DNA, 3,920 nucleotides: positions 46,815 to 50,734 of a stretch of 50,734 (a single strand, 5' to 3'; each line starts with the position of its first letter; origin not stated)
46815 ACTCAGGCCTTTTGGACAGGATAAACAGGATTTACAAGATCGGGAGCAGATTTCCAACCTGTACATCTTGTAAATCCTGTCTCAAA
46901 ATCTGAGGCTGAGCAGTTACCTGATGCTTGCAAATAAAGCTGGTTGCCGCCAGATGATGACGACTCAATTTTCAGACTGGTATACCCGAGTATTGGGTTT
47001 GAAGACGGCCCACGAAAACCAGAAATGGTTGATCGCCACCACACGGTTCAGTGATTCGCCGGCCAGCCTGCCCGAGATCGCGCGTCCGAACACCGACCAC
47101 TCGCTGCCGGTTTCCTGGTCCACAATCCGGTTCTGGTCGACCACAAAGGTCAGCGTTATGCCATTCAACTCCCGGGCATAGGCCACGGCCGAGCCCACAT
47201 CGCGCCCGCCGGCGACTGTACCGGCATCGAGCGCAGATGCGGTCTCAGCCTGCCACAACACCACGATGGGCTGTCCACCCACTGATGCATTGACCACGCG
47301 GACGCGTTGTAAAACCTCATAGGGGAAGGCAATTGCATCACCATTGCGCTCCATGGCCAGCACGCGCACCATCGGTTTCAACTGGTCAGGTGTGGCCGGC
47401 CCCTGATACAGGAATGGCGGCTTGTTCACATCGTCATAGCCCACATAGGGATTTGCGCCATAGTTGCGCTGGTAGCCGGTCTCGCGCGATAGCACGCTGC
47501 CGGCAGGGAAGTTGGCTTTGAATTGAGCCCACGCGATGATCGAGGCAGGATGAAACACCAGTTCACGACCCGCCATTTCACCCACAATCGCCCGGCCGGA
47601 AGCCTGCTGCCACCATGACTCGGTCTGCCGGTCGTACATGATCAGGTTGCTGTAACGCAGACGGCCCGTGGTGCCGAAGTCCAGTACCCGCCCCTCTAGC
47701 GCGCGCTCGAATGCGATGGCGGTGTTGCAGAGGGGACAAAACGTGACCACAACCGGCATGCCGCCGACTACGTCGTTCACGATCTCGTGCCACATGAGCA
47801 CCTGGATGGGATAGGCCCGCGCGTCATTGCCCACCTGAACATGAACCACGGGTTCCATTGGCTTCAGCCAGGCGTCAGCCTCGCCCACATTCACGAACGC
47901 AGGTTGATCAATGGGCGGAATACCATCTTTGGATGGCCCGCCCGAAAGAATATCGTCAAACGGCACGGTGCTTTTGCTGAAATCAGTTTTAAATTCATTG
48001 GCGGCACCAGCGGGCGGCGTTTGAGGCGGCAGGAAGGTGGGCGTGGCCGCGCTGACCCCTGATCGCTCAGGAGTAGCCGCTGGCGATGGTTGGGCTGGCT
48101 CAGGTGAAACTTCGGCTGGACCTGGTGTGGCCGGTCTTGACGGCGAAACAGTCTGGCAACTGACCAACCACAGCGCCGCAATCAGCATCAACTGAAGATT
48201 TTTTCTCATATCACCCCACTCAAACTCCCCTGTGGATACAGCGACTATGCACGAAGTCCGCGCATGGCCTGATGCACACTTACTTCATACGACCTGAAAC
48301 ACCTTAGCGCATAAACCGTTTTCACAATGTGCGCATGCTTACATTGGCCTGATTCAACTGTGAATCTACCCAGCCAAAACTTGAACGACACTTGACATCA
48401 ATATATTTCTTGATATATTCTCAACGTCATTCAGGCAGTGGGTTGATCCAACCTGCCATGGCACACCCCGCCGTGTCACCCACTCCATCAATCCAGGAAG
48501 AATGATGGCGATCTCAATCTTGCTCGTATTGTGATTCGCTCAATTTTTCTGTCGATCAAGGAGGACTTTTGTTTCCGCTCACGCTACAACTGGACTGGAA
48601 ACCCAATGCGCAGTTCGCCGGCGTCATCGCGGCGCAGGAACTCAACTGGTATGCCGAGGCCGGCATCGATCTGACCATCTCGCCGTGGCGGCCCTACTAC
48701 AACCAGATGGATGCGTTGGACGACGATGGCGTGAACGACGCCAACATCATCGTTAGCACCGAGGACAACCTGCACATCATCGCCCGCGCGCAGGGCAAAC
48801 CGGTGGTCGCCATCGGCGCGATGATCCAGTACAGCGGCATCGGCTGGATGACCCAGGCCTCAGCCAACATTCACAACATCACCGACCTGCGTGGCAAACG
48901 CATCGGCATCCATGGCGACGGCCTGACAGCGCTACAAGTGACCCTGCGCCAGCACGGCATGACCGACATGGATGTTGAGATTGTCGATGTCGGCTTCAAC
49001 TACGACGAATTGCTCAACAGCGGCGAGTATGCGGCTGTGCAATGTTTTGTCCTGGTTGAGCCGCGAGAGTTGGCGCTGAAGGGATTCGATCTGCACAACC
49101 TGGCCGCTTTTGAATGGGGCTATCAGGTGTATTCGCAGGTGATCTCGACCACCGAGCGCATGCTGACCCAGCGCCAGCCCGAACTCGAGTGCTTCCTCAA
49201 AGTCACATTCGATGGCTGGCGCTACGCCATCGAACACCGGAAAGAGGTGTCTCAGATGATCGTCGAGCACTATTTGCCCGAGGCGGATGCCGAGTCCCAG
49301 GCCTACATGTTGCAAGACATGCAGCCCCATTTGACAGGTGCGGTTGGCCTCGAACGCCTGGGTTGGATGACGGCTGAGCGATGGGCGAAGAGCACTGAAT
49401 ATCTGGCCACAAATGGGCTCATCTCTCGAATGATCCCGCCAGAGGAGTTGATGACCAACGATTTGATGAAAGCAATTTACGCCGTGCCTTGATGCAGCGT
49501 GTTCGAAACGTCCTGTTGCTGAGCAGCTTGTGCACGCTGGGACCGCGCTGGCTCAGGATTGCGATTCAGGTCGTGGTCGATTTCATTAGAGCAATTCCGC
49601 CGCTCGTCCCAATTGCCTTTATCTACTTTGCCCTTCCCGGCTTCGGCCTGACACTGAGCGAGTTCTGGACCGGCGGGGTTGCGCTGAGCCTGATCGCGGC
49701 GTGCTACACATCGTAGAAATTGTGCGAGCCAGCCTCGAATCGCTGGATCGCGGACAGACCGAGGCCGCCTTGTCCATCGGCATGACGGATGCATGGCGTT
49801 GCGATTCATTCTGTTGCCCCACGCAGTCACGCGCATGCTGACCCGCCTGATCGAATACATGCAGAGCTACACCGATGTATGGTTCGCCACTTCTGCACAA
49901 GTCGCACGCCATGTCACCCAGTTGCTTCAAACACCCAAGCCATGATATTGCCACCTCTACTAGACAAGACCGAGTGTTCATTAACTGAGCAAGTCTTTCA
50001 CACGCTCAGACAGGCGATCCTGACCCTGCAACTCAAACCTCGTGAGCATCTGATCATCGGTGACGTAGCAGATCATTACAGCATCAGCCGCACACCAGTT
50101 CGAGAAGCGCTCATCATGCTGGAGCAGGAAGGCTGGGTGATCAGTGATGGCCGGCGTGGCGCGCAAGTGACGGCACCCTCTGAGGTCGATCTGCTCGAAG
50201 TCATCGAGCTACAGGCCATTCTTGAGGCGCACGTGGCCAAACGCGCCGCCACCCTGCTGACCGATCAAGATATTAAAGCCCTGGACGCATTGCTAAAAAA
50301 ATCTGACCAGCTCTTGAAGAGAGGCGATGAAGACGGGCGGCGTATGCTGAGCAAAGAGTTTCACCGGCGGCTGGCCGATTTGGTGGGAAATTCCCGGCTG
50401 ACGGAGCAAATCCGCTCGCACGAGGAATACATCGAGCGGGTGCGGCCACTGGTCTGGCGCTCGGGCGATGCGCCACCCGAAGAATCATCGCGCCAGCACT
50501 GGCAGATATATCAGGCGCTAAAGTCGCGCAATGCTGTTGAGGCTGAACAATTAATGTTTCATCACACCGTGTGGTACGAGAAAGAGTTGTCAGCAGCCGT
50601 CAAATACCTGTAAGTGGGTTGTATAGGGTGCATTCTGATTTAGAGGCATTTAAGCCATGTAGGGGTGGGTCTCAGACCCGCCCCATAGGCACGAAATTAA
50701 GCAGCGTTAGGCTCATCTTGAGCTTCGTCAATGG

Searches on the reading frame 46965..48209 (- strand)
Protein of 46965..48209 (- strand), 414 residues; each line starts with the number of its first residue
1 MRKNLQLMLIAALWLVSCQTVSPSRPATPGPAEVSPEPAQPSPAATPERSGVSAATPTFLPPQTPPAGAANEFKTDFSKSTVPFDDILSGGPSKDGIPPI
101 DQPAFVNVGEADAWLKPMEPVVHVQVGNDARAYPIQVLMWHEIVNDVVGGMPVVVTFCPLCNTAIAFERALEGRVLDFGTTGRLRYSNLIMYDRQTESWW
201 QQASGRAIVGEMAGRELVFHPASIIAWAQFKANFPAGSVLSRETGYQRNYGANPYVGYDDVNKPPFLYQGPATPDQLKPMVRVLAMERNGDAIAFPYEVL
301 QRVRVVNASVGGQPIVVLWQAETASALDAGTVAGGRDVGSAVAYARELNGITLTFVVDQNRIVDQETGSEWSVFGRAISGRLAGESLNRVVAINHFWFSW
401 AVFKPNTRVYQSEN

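Call 74: search_protein_families(library=pfam, proteins=[window:46965-48209:-], max_evalue=0.00001)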
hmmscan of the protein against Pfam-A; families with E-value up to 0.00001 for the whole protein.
window:46965-48209:- (414 aa): 1 family
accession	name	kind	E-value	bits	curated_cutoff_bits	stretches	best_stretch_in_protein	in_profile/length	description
PF11376.13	DUF3179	-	9.3e-105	350.7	27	1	94-407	1-292/292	Protein of unknown function (DUF3179)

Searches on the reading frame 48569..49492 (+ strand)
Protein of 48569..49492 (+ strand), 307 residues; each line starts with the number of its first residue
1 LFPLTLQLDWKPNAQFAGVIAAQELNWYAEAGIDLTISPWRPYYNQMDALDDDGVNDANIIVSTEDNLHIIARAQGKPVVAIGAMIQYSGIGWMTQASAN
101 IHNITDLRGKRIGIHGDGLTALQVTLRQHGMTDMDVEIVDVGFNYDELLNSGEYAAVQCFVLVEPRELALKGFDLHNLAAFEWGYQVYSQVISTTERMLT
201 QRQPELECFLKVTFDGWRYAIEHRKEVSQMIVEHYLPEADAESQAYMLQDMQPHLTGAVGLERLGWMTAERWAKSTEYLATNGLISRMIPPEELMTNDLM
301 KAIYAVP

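Call 74: search_protein_families(library=pfam, proteins=[window:48569-49492:+], max_evalue=0.00001)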
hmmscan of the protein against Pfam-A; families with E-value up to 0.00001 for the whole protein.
window:48569-49492:+ (307 aa): 1 family
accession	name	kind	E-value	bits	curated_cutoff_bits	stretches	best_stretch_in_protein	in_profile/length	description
PF09084.16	NMT1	-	6.6e-36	124.7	20.5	1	13-226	1-215/216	NMT1/THI5 like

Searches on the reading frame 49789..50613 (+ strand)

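Call 74: search_protein_families(library=pfam, proteins=[window:49789-50613:+], max_evalue=0.00001)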
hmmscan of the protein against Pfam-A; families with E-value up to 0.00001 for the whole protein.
window:49789-50613:+ (274 aa): 2 families
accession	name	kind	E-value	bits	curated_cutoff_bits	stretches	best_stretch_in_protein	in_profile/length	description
PF07729.17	FCD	-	3.1e-23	83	24.3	1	137-259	1-122/125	FCD domain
PF00392.27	GntR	-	6.7e-15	54.9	27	1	65-127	1-64/64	Bacterial regulatory proteins, gntR family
